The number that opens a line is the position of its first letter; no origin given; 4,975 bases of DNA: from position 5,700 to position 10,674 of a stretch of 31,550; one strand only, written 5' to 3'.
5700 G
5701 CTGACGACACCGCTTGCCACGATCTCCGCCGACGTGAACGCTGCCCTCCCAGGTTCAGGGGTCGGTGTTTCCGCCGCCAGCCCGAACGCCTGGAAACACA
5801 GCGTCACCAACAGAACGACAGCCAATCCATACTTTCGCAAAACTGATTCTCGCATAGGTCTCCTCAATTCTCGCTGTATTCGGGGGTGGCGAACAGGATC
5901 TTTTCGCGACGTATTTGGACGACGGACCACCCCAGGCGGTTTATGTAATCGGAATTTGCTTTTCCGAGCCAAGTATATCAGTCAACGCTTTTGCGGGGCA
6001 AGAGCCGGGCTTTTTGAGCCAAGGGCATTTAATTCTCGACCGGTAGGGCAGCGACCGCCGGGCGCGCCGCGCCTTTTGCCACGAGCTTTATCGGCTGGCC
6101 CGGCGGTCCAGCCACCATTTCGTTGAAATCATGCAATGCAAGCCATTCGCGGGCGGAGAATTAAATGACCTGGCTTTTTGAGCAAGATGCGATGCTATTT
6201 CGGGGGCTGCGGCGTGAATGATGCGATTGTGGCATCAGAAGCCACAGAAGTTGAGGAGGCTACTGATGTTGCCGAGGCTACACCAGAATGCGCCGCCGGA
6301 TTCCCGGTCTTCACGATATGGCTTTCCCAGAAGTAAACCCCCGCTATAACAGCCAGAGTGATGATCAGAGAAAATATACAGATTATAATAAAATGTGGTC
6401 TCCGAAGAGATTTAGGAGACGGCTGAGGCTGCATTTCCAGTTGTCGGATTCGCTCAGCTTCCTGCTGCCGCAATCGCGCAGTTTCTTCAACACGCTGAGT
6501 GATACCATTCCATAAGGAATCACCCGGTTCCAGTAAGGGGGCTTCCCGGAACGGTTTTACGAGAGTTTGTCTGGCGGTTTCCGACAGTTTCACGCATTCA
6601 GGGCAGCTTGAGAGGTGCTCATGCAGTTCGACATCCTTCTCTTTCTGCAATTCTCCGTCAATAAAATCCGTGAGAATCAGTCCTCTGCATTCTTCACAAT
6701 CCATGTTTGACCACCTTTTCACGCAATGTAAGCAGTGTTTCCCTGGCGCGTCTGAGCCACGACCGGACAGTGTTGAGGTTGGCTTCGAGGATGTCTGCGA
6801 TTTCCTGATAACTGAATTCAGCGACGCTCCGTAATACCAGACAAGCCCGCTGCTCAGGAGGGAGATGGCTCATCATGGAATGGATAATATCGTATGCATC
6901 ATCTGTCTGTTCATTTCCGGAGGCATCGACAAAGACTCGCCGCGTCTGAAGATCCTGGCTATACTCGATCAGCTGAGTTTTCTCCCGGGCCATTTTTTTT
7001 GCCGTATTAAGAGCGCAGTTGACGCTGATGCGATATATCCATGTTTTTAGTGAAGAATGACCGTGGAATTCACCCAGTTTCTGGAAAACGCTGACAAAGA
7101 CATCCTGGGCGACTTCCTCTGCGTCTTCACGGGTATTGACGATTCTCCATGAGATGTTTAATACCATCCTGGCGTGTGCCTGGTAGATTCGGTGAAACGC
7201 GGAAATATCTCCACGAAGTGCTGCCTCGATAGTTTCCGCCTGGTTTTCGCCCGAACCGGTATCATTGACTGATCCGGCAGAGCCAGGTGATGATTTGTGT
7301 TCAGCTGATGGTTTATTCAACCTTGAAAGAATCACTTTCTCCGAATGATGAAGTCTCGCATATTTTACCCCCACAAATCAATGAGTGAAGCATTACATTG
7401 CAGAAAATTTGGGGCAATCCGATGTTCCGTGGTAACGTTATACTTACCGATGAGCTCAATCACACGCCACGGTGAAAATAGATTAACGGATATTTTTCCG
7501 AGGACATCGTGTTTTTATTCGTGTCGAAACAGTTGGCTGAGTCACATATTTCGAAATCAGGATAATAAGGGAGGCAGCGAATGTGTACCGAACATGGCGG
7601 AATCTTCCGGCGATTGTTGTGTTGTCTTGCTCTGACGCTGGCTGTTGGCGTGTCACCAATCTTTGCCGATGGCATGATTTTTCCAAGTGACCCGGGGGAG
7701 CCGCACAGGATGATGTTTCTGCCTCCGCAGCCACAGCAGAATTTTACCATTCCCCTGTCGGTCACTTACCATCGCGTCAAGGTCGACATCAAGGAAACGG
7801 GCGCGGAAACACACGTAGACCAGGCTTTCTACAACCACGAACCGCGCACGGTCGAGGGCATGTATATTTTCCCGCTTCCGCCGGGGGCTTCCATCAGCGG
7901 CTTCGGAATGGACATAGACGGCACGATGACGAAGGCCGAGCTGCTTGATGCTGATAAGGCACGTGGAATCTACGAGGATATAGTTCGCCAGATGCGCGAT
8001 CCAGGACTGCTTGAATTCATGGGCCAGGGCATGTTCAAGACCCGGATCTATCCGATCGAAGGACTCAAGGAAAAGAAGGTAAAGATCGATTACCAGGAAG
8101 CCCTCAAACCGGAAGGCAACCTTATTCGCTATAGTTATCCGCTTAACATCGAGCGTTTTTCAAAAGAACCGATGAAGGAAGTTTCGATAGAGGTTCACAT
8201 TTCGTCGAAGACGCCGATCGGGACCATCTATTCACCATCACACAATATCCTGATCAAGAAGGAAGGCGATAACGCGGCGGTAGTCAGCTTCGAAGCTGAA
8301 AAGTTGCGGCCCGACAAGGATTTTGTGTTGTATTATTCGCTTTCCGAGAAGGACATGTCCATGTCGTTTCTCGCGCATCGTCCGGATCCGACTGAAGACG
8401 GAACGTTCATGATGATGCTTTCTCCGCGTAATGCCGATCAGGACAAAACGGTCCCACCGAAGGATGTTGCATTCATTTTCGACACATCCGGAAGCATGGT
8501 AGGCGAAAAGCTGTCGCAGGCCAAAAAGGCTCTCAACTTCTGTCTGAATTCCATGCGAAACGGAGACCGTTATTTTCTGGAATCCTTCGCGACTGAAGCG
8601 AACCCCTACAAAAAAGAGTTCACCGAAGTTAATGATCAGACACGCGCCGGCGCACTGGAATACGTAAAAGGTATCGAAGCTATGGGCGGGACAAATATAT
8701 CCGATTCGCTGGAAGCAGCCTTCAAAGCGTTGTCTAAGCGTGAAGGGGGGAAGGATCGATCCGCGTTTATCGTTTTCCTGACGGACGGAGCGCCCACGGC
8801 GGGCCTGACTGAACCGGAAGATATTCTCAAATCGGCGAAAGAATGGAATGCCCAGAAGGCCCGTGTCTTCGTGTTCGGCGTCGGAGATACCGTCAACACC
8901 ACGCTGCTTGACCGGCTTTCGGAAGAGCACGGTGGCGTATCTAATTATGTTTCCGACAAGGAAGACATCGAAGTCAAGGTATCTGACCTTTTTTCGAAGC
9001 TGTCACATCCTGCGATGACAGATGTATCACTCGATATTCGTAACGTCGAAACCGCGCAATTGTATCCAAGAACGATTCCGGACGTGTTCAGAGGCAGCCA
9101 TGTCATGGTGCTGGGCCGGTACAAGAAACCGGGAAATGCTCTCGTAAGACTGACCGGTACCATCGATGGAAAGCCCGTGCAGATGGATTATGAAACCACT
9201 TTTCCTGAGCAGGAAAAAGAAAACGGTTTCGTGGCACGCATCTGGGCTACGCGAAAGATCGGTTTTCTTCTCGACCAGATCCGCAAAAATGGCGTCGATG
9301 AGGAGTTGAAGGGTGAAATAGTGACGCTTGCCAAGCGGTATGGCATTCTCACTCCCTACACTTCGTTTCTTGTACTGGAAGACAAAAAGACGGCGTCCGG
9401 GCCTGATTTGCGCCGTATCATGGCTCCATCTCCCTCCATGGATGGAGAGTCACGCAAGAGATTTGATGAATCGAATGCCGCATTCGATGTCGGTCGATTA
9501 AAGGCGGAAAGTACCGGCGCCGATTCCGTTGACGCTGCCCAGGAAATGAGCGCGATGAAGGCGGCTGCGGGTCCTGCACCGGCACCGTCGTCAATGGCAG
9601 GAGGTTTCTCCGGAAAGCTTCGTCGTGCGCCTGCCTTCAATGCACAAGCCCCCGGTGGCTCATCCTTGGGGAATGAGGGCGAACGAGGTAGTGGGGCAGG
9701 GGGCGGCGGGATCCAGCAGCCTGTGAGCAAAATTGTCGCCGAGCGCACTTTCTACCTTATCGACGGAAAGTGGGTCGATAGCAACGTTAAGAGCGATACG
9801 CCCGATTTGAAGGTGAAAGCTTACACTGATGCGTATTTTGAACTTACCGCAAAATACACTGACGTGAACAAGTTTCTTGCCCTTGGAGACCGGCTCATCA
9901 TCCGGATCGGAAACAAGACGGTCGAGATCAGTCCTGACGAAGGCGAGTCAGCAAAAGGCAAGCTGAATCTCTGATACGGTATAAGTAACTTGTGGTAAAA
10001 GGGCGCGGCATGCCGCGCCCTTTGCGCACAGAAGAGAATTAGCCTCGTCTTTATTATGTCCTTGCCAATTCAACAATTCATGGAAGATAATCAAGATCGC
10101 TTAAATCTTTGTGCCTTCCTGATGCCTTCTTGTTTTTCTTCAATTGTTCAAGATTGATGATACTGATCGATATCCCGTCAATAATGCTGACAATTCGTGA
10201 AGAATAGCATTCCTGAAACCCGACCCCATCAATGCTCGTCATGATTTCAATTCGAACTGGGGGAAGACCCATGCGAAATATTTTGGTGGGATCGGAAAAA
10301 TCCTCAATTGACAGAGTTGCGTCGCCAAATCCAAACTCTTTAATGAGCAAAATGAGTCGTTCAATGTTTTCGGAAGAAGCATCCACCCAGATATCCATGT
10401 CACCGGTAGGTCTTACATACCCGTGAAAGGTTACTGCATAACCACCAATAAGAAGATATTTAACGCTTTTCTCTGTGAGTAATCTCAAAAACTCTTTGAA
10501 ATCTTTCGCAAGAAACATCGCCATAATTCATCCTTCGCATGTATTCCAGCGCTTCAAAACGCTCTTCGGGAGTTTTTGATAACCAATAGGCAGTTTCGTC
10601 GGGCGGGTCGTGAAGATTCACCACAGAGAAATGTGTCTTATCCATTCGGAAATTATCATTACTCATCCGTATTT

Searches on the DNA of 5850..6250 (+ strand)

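Call 47: search_rna_families(source=window, start=5850, end=6250, threshold=evalue, max_evalue=10)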
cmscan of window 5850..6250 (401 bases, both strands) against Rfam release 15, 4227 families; matches with E-value up to 10: 0.
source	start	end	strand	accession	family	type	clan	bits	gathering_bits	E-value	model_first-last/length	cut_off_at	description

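Call 65: build_rna_model(alignment_id=A3, structure=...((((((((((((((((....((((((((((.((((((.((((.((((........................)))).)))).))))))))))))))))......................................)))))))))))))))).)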
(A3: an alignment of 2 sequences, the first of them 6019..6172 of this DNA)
Model R1 built from alignment A3 (2 sequences, 155 columns); structure: as given.
model positions 155; base pairs 40; branch points 0; effective number of sequences 0.97; information 0.59 bits per position. Calibrated on 0.2 Mb of random sequence (short: E-values are rough).
structure used (alignment columns):
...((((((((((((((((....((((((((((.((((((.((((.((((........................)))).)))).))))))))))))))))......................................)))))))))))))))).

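Call 66: search_with_rna_model(model_id=R1, sources=[window, L001, L002, L003, L004, L005, L006, L007, L008, L009, L130, L131], max_evalue=10)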
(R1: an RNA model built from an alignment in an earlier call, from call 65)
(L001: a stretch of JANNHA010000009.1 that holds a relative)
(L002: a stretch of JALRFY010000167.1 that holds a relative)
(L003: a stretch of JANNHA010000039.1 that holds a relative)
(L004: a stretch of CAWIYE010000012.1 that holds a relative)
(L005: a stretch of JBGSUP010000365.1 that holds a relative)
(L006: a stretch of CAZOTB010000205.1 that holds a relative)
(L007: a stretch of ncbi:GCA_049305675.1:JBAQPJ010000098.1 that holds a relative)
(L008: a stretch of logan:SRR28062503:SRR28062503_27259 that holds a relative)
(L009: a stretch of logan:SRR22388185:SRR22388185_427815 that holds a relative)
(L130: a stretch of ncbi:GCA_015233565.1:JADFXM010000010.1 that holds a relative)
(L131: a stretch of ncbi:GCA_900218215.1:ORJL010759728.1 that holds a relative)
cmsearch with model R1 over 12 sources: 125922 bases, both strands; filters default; matches with E-value up to 10: 10.
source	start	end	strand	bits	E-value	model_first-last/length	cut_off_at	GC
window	14643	14797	-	187.3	5.6e-44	1-155/155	no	0.56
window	6019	6172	+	172.2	2.9e-40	1-155/155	no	0.6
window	14698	14775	+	35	2.5e-06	24-101/155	no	0.73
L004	6677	6740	-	25.9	0.00043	24-103/155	no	0.75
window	6021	6174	-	17.3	0.058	1-155/155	no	0.6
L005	632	688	+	16.7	0.082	1-62/155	3'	0.68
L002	193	323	-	13.8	0.42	24-101/155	no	0.67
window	9999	10024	-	11.4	1.7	1-155/155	no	0.73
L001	5213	5284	+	9.9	3.8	24-107/155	no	0.76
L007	14598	14646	+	8.6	8.3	38-87/155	no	0.73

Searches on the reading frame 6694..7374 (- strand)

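Call 11: search_protein_families(library=pfam, proteins=[window:6694-7374:-])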
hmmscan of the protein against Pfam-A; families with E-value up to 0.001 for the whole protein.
window:6694-7374:- (226 aa): 5 families
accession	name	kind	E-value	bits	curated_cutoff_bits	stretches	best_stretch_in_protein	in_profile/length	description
PF08281.18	Sigma70_r4_2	-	8.9e-18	64.1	25.7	1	162-214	2-54/54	Sigma-70, region 4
PF04542.20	Sigma70_r2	-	4.9e-13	49.1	24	1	63-129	1-69/71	Sigma-70 region 2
PF04545.22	Sigma70_r4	-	2.6e-09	36.9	24.1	1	168-214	2-48/50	Sigma-70, region 4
PF22233.2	PhyR_sigma-like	-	9.6e-06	25.7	27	1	169-211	2-44/50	Response regulator PhyR, sigma-like domain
PF13384.12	HTH_23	-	2.3e-05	24.5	24.6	1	175-211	6-42/50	Homeodomain-like domain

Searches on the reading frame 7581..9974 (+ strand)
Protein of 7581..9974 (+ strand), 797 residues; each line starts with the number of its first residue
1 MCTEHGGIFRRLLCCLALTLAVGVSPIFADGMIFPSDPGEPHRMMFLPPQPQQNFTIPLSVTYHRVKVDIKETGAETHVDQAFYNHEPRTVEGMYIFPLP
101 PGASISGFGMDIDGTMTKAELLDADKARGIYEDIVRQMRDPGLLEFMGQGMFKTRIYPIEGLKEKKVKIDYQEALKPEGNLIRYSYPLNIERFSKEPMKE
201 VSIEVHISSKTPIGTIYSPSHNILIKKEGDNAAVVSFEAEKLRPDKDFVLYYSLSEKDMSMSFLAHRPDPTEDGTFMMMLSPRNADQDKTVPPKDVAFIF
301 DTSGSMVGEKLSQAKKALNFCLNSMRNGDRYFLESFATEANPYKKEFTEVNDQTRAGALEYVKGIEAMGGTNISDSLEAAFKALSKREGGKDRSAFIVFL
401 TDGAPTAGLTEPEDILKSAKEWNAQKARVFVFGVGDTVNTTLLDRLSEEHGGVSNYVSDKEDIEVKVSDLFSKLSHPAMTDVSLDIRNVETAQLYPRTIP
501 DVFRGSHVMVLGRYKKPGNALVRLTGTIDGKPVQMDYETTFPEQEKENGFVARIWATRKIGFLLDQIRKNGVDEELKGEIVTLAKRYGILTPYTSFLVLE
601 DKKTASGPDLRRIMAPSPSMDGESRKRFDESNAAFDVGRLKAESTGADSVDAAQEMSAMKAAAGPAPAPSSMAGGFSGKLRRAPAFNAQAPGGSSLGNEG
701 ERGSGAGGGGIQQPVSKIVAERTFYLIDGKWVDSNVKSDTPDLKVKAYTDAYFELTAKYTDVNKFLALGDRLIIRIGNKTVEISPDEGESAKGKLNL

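Call 11: search_protein_families(library=pfam, proteins=[window:7581-9974:+])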
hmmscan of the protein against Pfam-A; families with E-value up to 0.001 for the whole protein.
window:7581-9974:+ (797 aa): 5 families
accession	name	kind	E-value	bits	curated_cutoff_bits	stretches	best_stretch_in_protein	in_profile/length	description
PF08487.16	VIT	-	4.9e-24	85.1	26.5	1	63-171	3-111/111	Vault protein inter-alpha-trypsin domain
PF13768.12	VWA_3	-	3e-20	73.3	27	1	295-454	2-153/155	von Willebrand factor type A domain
PF00092.34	VWA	-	2.5e-18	67.3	23.8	1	295-464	1-166/174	von Willebrand factor type A domain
PF13519.12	VWA_2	-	1.8e-13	51.4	27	1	296-403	1-106/107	von Willebrand factor type A domain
PF13757.12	VIT_2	-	1.3e-05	25.5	23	1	58-114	11-67/78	Vault protein inter-alpha-trypsin domain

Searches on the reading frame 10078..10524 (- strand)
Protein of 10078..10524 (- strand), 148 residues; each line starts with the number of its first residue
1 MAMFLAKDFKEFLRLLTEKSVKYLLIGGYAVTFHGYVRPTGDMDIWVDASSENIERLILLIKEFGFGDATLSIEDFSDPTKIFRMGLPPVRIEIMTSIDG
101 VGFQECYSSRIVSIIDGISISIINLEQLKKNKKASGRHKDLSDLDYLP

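Call 32: search_protein_families(library=pfam, proteins=[window:10078-10524:-])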
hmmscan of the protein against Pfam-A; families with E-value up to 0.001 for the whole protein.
window:10078-10524:- (148 aa): 1 family
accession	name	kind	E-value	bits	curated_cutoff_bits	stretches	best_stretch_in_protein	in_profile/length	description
PF09970.15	DUF2204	-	3.1e-05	24.1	20.3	1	7-145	3-142/181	Nucleotidyl transferase of unknown function (DUF2204)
